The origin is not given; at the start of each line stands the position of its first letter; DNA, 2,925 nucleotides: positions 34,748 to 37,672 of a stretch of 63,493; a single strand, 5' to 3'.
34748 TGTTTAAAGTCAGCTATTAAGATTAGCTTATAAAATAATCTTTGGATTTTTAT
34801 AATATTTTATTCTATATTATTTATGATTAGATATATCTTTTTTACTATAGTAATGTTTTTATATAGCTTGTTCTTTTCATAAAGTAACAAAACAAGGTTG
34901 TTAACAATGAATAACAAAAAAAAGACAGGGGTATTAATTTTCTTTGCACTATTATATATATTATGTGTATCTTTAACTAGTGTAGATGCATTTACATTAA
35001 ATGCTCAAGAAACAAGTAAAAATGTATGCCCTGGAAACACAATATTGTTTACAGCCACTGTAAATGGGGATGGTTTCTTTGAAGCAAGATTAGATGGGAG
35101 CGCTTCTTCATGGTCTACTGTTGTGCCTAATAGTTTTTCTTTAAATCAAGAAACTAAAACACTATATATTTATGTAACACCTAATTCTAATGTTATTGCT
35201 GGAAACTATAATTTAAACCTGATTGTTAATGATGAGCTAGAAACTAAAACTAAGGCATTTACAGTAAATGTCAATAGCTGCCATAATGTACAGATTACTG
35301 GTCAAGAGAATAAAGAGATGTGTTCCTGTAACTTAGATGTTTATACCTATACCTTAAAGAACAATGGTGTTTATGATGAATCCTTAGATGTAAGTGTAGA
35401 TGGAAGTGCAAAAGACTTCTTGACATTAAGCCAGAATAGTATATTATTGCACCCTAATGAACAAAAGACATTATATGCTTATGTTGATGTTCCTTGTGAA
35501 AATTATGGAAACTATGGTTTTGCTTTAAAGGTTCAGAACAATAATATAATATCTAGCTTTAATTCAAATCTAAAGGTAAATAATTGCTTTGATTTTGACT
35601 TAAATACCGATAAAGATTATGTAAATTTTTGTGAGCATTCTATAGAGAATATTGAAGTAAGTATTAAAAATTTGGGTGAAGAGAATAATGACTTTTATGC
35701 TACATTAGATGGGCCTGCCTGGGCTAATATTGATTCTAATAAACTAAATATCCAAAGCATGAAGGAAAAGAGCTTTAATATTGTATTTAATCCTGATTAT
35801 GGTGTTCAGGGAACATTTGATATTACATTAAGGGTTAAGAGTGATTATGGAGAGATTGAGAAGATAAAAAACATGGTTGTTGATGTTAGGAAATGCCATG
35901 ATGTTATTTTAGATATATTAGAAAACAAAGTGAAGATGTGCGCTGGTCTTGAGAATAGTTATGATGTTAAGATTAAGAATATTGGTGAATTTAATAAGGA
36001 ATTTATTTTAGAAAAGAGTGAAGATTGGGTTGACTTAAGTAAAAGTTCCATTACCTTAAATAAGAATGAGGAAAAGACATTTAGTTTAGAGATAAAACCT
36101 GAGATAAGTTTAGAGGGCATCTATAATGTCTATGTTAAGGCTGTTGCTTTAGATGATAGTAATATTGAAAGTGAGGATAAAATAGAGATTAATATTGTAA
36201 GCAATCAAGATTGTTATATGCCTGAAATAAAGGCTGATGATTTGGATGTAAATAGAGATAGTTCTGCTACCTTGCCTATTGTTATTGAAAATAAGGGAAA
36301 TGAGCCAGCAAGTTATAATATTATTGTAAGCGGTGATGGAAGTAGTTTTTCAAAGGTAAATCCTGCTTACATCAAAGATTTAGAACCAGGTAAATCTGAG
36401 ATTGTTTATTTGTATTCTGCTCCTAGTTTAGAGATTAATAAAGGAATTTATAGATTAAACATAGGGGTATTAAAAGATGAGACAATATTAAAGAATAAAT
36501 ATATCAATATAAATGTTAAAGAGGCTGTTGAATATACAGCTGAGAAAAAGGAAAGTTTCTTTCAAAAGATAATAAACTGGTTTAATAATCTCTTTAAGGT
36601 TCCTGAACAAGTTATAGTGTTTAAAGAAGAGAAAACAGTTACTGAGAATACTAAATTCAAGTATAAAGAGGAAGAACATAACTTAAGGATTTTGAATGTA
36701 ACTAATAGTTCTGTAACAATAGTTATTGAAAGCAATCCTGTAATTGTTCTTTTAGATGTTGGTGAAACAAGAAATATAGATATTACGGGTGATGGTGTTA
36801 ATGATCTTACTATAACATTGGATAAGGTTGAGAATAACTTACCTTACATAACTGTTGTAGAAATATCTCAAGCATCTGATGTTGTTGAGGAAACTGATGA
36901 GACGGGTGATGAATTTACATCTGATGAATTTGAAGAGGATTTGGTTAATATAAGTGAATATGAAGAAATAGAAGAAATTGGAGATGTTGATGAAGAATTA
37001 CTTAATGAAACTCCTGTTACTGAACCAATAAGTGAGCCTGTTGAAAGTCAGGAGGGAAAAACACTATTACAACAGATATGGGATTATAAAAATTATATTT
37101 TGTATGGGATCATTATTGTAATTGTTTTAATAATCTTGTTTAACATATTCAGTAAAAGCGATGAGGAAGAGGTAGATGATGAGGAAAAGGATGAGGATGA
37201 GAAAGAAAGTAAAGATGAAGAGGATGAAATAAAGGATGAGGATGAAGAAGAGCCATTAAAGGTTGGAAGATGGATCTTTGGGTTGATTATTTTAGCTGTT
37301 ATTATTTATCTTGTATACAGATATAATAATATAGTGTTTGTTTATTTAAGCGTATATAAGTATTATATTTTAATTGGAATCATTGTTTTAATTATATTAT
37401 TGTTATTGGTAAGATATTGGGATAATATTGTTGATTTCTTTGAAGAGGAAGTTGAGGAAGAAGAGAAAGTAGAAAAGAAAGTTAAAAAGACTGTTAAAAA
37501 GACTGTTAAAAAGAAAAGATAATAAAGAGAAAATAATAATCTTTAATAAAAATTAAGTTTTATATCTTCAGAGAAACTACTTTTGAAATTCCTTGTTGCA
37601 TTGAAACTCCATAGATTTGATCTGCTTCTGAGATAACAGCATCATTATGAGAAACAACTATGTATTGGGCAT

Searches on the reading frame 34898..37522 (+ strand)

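Call 8: search_protein_families(library=pfam, proteins=[window:34898-37522:+], max_evalue=0.001)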
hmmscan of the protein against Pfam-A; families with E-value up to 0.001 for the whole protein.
window:34898-37522:+ (874 aa): 1 family
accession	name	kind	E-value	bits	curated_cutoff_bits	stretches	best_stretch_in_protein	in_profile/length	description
PF22073.2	Cep192_D4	-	0.00023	21.8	35.5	0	276-301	57-82/112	Cep192 domain 4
